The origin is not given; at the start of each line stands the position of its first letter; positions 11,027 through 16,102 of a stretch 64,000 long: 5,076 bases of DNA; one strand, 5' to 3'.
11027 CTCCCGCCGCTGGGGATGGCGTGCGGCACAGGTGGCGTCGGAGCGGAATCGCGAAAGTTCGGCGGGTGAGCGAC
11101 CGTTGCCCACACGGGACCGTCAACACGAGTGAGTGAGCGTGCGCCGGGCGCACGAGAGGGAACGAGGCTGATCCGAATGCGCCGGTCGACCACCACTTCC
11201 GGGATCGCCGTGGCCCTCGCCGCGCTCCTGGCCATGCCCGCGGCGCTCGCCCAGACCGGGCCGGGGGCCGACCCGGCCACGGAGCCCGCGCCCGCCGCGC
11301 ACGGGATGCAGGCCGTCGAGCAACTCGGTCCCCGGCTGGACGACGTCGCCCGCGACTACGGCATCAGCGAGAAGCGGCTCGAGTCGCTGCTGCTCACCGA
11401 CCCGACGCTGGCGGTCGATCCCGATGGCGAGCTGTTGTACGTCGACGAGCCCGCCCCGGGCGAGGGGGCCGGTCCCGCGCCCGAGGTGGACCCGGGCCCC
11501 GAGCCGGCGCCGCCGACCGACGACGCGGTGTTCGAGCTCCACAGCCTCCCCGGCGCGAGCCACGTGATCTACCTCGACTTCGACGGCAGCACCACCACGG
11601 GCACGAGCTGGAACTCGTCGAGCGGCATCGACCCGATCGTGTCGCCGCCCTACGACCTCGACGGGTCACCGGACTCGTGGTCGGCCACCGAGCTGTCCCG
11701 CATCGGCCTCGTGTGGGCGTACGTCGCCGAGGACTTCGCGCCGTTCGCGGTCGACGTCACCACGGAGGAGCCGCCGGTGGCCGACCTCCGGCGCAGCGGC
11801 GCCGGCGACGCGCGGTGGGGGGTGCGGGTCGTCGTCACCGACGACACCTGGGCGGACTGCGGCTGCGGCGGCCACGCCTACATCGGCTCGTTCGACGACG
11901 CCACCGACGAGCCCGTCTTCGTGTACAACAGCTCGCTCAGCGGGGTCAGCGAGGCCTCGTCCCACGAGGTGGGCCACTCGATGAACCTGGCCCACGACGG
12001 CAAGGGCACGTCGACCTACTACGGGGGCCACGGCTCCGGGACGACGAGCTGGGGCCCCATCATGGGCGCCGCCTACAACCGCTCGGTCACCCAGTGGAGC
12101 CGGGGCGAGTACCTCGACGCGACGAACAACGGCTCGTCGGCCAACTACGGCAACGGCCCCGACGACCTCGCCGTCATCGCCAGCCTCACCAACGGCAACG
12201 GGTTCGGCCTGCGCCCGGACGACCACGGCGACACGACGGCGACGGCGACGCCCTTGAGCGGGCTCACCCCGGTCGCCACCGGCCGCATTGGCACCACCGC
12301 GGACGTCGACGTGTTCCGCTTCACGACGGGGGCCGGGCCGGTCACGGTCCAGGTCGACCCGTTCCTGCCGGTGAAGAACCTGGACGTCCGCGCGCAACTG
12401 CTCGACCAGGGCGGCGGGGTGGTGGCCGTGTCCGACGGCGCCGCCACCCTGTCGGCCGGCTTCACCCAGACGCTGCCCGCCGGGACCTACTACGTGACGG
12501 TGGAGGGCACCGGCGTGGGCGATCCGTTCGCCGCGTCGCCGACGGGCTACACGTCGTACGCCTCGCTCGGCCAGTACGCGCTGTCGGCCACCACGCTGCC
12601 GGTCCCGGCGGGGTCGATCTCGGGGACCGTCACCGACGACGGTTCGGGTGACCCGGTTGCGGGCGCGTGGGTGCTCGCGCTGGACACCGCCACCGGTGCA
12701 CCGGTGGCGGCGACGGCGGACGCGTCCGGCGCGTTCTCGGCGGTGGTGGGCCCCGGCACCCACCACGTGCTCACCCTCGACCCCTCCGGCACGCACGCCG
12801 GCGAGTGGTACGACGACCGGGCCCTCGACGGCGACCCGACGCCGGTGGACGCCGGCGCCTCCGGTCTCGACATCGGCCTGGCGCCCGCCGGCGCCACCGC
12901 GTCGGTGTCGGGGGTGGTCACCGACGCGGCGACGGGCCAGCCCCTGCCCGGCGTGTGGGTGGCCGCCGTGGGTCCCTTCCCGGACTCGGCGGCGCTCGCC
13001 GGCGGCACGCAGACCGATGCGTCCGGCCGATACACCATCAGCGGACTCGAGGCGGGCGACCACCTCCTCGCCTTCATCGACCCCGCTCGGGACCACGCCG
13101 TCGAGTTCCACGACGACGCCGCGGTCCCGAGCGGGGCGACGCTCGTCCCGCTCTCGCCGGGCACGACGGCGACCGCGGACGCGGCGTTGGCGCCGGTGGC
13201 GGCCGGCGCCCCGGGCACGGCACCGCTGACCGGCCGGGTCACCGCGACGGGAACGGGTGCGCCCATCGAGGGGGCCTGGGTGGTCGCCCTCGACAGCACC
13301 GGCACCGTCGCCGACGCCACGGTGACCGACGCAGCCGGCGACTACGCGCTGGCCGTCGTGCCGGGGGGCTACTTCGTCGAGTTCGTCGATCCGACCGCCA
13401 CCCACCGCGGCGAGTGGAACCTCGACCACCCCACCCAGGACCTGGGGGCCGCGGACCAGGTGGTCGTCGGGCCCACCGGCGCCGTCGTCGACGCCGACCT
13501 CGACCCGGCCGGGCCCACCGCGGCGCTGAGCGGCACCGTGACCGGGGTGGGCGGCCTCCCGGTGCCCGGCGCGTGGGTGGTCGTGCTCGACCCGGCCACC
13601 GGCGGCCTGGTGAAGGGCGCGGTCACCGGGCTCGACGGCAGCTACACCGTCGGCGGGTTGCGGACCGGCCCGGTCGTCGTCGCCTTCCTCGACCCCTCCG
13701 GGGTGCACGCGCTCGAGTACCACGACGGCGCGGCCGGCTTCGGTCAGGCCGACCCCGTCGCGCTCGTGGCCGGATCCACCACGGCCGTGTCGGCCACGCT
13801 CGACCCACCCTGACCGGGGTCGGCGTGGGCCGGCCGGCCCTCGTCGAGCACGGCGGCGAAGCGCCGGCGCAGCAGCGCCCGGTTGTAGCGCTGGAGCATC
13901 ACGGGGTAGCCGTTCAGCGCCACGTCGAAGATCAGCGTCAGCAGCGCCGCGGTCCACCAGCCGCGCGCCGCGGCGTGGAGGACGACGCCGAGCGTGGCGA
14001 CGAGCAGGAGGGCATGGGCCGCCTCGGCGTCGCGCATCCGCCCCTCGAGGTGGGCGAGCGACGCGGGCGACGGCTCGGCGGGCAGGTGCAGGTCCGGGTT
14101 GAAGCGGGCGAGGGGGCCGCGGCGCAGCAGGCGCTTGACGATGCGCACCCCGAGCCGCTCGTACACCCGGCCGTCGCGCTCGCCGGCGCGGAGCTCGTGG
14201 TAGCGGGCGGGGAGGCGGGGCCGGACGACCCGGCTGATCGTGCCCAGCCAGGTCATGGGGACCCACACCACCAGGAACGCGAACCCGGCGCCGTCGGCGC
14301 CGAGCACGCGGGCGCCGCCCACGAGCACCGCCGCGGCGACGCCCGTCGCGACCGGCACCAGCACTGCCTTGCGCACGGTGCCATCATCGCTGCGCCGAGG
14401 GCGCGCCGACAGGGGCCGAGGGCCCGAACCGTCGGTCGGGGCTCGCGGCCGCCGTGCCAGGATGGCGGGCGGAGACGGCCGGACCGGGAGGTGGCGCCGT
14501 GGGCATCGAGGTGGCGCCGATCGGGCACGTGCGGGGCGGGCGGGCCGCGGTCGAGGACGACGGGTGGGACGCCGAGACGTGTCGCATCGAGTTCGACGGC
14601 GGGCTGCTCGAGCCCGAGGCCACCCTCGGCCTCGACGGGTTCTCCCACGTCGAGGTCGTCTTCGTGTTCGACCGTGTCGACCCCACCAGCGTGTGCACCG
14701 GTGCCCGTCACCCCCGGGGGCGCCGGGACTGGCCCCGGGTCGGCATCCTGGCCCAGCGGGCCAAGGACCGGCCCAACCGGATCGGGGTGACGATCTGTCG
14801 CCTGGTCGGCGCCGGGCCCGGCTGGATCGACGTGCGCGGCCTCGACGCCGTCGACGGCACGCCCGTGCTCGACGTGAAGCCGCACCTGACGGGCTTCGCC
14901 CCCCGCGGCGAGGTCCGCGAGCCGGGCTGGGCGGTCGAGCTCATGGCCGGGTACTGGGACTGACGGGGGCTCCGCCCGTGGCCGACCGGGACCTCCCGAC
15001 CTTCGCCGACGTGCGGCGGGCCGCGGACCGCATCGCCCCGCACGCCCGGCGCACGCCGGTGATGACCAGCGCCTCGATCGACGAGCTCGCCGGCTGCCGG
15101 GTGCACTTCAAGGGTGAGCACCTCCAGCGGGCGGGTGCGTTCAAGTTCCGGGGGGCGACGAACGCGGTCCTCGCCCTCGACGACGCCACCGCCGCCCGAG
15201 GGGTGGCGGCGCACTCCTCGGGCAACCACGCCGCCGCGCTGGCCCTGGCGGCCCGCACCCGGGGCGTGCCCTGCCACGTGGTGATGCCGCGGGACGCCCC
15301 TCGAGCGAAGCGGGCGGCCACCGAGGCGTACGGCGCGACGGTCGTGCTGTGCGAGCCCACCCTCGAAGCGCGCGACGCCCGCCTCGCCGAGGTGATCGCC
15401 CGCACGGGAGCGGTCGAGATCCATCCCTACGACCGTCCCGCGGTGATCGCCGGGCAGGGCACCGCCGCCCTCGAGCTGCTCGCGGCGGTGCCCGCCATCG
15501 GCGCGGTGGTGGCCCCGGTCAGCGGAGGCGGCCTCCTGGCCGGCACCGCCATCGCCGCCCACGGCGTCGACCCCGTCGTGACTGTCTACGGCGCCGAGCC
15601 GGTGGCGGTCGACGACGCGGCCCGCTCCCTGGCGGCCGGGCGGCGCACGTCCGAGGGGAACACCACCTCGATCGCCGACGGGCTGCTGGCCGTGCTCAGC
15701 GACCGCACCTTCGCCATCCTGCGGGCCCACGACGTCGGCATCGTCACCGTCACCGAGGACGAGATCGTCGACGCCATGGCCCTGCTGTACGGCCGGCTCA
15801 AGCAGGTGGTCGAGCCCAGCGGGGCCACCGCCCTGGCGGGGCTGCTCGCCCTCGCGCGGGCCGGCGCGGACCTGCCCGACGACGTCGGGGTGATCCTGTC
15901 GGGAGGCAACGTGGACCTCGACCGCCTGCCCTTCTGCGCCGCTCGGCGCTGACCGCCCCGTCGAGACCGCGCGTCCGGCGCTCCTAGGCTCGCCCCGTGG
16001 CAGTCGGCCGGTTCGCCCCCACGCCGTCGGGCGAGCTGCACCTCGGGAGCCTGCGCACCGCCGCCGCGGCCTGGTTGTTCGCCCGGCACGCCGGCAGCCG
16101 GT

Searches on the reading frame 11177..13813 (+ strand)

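Call 60: search_protein_families(library=pfam, proteins=[window:11177-13813:+], max_evalue=0.0001)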
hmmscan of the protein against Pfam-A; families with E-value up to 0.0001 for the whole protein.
window:11177-13813:+ (878 aa): 4 families
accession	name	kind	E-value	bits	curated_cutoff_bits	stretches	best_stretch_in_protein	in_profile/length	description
PF13620.12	CarboxypepD_reg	-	3.2e-34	117.6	32.3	4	576-668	1-78/82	Carboxypeptidase regulatory-like domain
PF13715.12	CarbopepD_reg_2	-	3.1e-18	66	32.2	1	577-633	1-50/88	CarboxypepD_reg-like domain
PF17210.9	SdrD_B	-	3.4e-12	47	29.7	0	695-743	22-71/112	SdrD B-like domain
PF07210.18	DUF1416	-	2.3e-09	37.5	23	0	668-742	6-78/97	Protein of unknown function (DUF1416)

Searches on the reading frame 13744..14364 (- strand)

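Call 60: search_protein_families(library=pfam, proteins=[window:13744-14364:-], max_evalue=0.0001)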
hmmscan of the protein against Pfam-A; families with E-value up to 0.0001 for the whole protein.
window:13744-14364:- (206 aa): 1 family
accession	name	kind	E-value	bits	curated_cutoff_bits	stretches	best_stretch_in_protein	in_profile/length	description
PF18927.5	CrtO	-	4.5e-19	69.4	27.3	1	55-167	5-119/123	Glycosyl-4,4'-diaponeurosporenoate acyltransferase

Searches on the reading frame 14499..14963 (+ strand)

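Call 60: search_protein_families(library=pfam, proteins=[window:14499-14963:+], max_evalue=0.0001)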
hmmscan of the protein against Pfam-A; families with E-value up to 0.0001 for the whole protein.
window:14499-14963:+ (154 aa): 1 family
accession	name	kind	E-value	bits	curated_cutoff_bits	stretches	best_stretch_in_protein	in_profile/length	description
PF01980.22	TrmO_N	-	1.2e-21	77.5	26.8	1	25-131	11-113/116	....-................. O N-terminal domain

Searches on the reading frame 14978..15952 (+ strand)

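Call 60: search_protein_families(library=pfam, proteins=[window:14978-15952:+], max_evalue=0.0001)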
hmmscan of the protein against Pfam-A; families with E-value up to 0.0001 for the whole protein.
window:14978-15952:+ (324 aa): 1 family
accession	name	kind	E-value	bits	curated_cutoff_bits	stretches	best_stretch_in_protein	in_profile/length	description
PF00291.31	PALP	-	1.2e-72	245.2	35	1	20-309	2-295/295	Pyridoxal-phosphate dependent enzyme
